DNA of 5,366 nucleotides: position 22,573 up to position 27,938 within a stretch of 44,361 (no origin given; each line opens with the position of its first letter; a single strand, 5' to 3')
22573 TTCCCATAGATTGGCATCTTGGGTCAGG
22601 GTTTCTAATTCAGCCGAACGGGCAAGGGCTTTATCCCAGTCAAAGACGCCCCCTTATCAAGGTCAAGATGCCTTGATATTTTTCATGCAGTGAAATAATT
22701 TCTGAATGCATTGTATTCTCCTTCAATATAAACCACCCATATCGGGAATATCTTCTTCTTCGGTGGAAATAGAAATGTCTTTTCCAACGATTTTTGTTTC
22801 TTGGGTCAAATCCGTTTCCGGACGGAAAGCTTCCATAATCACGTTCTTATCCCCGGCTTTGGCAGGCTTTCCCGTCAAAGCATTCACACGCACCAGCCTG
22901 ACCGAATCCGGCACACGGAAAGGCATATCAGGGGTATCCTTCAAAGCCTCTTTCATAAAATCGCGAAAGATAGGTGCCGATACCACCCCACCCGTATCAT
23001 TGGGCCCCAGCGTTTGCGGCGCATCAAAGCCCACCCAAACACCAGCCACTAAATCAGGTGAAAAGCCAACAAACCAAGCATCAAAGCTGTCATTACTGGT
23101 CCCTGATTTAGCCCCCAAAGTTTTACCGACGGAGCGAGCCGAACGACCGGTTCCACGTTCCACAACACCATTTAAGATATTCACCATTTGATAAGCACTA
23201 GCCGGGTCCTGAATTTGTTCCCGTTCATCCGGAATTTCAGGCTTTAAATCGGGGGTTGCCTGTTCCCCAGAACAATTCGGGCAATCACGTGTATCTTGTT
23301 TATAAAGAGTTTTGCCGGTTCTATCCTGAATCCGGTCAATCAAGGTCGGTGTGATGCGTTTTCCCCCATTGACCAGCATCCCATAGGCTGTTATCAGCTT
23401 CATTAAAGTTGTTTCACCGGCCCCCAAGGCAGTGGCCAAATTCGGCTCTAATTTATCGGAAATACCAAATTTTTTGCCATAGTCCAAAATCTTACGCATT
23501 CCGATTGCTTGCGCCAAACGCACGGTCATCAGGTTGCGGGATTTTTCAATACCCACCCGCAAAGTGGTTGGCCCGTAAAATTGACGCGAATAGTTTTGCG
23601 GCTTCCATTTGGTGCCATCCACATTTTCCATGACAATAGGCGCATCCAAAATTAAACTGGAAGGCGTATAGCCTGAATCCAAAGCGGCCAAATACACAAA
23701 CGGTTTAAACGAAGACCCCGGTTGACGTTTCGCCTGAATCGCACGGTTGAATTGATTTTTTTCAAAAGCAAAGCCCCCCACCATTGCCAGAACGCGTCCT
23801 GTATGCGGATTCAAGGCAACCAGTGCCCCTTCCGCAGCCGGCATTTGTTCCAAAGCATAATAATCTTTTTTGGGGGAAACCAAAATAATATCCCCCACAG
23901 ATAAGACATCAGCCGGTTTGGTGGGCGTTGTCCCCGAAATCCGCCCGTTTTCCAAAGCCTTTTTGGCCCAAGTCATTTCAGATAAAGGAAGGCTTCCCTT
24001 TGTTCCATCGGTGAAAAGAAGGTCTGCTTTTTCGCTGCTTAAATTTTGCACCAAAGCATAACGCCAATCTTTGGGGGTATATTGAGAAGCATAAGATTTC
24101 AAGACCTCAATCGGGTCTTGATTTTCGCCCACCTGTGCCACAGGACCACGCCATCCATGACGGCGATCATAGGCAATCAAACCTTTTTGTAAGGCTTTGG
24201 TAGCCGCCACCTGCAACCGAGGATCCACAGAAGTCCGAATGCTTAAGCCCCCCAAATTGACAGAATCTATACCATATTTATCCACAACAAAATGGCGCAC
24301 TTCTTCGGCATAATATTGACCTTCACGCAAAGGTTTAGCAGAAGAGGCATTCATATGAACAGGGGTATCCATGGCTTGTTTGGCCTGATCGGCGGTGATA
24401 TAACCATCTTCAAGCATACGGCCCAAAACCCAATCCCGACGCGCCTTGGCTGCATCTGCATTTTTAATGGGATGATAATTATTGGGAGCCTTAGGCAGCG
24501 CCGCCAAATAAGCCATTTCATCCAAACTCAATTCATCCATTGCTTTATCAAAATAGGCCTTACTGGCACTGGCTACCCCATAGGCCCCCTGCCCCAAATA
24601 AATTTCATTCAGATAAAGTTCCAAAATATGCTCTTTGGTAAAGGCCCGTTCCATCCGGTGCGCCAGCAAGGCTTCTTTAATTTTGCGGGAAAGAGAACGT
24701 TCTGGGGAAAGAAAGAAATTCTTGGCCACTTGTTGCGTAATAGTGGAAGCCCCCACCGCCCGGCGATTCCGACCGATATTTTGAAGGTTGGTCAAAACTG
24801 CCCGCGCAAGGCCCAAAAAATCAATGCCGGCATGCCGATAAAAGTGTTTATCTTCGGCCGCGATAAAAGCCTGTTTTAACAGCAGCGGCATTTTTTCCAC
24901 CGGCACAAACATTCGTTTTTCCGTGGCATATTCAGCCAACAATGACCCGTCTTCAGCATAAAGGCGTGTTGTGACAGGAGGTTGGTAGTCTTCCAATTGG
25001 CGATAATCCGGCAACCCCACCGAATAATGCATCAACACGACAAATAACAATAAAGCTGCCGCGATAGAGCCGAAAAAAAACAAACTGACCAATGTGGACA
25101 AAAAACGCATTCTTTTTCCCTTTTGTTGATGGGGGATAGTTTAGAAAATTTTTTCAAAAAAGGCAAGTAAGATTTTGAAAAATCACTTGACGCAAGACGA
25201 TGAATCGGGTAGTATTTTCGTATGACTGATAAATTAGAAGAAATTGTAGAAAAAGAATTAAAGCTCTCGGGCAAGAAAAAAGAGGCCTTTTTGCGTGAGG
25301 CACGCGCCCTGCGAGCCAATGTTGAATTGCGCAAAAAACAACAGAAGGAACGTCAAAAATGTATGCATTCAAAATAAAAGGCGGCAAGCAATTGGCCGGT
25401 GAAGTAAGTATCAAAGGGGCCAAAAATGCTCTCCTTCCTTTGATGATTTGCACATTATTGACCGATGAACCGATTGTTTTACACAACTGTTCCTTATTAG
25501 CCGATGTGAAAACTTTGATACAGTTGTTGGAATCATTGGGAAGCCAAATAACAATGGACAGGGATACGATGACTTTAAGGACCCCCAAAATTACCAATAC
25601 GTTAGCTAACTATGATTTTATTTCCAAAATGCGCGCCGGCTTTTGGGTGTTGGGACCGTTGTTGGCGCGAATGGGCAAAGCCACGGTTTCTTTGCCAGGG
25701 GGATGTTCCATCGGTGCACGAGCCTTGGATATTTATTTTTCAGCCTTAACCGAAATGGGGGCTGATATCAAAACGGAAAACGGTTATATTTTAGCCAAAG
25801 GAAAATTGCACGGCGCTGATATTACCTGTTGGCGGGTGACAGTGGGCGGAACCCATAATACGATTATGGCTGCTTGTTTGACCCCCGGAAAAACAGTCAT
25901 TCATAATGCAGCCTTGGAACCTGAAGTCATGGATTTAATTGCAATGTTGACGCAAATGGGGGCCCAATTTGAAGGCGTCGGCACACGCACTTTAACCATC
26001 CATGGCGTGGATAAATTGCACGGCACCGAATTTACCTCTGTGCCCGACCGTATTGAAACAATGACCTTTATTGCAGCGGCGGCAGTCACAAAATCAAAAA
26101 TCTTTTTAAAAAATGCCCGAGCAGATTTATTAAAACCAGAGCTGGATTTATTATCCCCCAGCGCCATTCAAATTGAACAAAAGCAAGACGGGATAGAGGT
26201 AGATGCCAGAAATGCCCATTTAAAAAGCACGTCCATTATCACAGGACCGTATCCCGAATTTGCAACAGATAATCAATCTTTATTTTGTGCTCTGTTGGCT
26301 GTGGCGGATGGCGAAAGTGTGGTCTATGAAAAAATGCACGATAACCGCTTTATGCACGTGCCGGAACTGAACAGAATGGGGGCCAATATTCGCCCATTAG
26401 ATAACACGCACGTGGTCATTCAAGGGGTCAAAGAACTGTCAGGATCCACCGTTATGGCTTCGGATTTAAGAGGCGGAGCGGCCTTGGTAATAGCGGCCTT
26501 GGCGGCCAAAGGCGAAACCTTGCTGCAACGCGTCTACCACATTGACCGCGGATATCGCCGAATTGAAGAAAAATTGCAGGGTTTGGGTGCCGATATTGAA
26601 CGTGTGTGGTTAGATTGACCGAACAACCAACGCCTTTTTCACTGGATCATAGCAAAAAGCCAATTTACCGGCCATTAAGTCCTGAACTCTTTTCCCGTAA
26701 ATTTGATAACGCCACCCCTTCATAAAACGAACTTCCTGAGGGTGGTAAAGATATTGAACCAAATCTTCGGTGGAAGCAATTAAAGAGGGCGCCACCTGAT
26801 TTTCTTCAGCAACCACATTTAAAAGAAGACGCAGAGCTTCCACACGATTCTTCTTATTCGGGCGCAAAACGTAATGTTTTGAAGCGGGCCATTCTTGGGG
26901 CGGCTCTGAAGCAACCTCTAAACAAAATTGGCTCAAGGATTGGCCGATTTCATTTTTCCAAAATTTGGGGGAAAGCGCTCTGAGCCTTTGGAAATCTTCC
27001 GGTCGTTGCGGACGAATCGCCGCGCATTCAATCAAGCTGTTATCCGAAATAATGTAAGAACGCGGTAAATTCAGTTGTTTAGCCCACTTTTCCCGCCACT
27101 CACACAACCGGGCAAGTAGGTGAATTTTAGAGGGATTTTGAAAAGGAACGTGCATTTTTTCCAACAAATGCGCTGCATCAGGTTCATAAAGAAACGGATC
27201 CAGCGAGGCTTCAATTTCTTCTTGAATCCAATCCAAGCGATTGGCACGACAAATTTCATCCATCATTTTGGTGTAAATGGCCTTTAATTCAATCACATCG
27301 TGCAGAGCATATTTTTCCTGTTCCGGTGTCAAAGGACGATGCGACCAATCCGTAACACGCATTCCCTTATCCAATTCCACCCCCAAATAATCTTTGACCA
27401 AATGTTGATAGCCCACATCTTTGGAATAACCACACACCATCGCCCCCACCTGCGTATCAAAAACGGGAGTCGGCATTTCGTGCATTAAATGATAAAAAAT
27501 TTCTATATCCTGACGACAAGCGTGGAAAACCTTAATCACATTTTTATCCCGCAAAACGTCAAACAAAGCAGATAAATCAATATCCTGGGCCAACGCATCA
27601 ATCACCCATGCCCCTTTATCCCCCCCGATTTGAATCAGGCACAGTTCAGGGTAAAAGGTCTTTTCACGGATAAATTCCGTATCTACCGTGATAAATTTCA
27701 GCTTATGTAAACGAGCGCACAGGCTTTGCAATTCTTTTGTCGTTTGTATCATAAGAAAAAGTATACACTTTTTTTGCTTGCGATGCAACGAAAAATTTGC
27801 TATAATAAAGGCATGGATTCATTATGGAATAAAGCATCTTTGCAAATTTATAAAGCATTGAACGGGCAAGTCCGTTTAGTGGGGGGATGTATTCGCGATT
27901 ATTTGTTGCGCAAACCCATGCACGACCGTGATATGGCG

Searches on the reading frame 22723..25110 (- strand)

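Call 21: search_protein_families(library=pfam, proteins=[window:22723-25110:-], max_evalue=0.00001)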
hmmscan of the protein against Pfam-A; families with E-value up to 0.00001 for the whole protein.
window:22723-25110:- (795 aa): 3 families
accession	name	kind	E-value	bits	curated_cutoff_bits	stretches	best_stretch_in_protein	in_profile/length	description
PF00912.28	Transgly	-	2.2e-64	216.6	27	1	55-232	2-177/178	Transglycosylase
PF00905.27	Transpeptidase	-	8.6e-36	124.1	22.1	1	428-720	1-299/299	Penicillin binding protein transpeptidase domain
PF17092.11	PCB_OB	-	3.5e-21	76.5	27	1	320-425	1-110/111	Penicillin-binding protein OB-like domain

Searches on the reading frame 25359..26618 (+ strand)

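Call 21: search_protein_families(library=pfam, proteins=[window:25359-26618:+], max_evalue=0.00001)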
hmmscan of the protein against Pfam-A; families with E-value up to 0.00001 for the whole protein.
window:25359-26618:+ (419 aa): 1 family
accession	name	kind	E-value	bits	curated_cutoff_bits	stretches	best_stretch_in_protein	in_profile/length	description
PF00275.25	EPSP_synthase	-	4.8e-86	289.5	22.8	1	7-406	2-417/417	EPSP synthase (3-phosphoshikimate 1-carboxyvinyltransferase)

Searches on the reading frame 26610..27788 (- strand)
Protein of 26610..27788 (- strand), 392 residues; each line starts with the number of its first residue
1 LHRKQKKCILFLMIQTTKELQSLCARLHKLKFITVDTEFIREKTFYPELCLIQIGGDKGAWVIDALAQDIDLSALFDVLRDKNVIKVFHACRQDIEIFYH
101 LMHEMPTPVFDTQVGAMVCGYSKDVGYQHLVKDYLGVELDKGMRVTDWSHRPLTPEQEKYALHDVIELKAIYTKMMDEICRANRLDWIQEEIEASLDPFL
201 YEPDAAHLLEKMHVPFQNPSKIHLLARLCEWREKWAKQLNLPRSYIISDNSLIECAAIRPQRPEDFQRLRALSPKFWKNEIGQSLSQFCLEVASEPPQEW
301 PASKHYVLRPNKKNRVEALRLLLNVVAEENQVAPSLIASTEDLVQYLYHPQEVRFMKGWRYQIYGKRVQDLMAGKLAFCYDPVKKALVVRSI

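Call 21: search_protein_families(library=pfam, proteins=[window:26610-27788:-], max_evalue=0.00001)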
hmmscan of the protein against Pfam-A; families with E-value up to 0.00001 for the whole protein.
window:26610-27788:- (392 aa): 2 families
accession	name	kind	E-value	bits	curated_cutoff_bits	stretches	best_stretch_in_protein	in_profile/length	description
PF01612.26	DNA_pol_A_exo1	-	3.7e-41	141.2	23.6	1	13-179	3-172/173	3'-5' exonuclease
PF00570.28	HRDC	-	9.6e-12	45.1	23.8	1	224-278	4-58/68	HRDC domain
